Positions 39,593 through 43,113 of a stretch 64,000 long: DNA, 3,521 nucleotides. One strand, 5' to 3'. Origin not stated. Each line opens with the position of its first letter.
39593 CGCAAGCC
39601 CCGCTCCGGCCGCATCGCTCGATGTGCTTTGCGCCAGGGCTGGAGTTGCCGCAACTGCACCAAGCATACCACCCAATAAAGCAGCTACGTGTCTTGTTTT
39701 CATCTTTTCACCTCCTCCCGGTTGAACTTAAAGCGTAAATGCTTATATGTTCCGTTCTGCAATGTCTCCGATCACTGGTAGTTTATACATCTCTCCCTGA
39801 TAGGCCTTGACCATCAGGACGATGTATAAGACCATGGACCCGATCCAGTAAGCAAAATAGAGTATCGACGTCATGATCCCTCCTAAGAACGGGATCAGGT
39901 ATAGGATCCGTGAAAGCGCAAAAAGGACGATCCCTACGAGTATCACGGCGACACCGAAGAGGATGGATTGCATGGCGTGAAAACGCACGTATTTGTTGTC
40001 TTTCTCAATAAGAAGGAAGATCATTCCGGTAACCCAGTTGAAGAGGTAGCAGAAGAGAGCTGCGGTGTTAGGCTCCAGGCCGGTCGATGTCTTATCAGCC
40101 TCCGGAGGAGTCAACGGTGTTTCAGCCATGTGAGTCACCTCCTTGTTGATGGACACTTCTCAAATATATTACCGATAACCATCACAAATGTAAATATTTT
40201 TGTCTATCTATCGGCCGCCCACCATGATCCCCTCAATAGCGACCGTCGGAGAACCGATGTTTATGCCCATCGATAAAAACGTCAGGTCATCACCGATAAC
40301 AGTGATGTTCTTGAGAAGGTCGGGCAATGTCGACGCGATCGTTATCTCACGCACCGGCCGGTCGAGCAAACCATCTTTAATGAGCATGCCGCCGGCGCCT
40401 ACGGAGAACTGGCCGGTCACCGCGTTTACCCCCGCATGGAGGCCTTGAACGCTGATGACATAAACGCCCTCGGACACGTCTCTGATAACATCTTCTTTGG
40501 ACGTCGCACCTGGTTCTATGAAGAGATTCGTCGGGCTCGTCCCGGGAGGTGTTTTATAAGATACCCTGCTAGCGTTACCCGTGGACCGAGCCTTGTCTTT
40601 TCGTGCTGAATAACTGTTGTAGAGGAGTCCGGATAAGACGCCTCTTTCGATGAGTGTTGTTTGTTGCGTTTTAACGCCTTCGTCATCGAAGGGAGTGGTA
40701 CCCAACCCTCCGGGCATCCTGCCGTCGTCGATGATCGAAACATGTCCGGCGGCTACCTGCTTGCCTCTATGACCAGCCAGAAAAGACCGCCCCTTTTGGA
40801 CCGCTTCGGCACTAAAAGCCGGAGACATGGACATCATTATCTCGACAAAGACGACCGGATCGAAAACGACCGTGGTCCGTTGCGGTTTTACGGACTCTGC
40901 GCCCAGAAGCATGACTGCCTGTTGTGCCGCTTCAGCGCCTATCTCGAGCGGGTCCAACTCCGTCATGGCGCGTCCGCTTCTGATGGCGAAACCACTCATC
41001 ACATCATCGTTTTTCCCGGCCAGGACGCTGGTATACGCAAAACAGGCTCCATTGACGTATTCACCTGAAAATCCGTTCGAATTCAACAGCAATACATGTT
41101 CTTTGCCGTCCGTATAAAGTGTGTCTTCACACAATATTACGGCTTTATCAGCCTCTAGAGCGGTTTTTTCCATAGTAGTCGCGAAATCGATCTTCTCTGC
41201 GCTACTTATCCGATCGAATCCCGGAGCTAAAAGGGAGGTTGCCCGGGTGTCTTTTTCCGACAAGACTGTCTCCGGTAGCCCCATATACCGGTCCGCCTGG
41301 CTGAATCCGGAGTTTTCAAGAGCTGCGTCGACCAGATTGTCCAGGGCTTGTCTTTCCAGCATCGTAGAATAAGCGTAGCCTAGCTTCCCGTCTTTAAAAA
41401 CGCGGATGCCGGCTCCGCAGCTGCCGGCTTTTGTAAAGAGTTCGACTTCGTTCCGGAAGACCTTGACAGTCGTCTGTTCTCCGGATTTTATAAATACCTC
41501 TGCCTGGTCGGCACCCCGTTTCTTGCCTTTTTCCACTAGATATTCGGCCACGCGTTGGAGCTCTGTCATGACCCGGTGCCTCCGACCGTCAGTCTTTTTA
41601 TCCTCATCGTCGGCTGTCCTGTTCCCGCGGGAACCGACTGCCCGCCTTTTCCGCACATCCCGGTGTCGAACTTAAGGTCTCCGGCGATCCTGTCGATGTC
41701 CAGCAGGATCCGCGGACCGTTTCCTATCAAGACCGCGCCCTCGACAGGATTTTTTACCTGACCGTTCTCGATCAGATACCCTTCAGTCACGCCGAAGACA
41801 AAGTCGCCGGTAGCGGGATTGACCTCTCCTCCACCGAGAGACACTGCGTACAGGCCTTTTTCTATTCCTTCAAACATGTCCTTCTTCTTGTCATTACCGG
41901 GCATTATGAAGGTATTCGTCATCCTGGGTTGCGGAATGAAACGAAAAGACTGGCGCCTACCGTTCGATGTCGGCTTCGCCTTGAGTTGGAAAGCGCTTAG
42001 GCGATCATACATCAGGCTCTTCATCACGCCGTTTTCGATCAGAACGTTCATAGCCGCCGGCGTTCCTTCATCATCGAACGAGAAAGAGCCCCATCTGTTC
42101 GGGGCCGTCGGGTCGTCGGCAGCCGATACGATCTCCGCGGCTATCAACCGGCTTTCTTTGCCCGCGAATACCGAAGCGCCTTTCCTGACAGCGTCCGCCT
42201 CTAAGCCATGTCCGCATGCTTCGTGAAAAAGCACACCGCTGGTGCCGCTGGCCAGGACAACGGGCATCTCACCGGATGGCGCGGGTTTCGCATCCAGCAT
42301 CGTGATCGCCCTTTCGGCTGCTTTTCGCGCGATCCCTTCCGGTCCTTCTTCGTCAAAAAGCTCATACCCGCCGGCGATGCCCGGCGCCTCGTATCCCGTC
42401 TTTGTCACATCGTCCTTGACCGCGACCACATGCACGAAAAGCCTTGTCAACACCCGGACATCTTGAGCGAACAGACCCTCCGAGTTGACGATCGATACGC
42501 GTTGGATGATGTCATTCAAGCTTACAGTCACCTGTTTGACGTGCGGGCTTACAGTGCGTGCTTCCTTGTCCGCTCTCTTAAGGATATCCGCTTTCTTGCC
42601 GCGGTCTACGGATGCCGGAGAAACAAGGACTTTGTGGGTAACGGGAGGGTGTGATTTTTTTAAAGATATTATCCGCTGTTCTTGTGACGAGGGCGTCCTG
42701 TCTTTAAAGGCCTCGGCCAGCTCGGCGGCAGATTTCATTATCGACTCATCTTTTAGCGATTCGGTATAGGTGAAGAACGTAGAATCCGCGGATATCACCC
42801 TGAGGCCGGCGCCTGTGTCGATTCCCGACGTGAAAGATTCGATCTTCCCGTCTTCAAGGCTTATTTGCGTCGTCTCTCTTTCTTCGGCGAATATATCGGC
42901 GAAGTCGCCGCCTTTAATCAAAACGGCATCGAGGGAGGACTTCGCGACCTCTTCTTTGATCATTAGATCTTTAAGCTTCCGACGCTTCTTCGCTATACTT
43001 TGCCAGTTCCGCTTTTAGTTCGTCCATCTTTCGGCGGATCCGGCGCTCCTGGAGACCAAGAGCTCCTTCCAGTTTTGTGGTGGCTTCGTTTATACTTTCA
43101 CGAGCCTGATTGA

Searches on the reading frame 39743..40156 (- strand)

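Call 48: search_protein_families(library=pfam, proteins=[window:39743-40156:-], max_evalue=0.01)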
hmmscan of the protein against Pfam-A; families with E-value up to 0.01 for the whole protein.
window:39743-40156:- (137 aa): 1 family
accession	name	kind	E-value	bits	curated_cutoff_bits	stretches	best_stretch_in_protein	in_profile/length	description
PF09685.15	DUF4870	-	3.3e-12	46.8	25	1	33-129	15-103/107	Domain of unknown function (DUF4870)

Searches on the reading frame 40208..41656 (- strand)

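Call 49: search_protein_families(library=pfam, proteins=[window:40208-41656:-], max_evalue=0.001)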
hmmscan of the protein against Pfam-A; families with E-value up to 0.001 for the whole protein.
window:40208-41656:- (482 aa): 3 families
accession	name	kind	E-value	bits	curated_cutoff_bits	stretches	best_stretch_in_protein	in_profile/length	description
PF19289.4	PmbA_TldD_3rd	-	1.4e-74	250.4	22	1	259-481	2-220/220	PmbA/TldA metallopeptidase C-terminal domain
PF19290.4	PmbA_TldD_2nd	-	7.1e-16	59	20.9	1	147-251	3-109/109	PmbA/TldA metallopeptidase central domain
PF01523.21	PmbA_TldD_1st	-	3.3e-15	56.4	20.9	1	52-115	1-64/65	PmbA/TldA metallopeptidase domain 1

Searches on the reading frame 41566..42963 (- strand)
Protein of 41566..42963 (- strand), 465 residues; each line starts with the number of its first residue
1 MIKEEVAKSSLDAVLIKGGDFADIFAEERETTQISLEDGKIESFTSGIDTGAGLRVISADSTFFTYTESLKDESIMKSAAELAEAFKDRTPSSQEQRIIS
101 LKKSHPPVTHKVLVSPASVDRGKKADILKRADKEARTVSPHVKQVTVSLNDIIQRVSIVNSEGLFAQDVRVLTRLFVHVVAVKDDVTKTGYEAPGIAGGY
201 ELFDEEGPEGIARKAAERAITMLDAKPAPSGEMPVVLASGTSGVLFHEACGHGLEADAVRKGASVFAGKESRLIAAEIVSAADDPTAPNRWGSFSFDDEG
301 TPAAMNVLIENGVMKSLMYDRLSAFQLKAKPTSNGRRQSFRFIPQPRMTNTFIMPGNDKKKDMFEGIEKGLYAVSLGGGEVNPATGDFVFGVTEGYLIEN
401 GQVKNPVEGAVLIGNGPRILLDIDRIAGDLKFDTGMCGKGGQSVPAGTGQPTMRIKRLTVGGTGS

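Call 49: search_protein_families(library=pfam, proteins=[window:41566-42963:-], max_evalue=0.001)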
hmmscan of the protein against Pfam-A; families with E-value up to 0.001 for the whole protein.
window:41566-42963:- (465 aa): 3 families
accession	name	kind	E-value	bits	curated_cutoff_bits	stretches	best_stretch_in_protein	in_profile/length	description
PF19289.4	PmbA_TldD_3rd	-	1.2e-66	224.5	22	1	230-462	1-220/220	PmbA/TldA metallopeptidase C-terminal domain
PF19290.4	PmbA_TldD_2nd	-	2e-22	80.1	20.9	1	116-223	3-109/109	PmbA/TldA metallopeptidase central domain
PF01523.21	PmbA_TldD_1st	-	1.9e-14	54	20.9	1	22-84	1-63/65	PmbA/TldA metallopeptidase domain 1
